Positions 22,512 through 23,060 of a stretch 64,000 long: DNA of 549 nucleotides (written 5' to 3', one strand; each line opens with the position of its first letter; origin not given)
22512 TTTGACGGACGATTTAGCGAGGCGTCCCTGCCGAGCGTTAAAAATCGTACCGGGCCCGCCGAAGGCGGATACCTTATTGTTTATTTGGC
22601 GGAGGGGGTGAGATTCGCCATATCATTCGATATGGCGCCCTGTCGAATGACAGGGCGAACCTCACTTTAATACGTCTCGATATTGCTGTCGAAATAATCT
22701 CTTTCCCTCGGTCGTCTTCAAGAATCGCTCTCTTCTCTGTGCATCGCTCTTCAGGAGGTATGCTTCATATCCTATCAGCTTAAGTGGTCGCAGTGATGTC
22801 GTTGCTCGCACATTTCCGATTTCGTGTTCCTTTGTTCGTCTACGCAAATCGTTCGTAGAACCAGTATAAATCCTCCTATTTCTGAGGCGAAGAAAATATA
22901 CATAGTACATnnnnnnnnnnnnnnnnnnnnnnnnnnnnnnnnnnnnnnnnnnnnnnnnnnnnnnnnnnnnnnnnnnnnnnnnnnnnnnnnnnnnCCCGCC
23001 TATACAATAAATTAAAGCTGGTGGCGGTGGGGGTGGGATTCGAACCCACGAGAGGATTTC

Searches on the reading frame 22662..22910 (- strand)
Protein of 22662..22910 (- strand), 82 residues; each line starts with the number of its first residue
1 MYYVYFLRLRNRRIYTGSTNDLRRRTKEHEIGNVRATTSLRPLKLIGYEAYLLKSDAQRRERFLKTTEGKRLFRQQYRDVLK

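Call 88: search_protein_families(library=ncbifam, proteins=[window:22662-22910:-], max_evalue=0.01)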
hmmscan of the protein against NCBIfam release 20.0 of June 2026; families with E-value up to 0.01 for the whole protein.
window:22662-22910:- (82 aa): 1 family
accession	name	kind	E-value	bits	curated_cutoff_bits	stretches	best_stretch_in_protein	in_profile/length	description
TIGR01453.1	grpIintron_endo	subfamily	0.0029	17.7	56.05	1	4-30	4-31/215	group I intron endonuclease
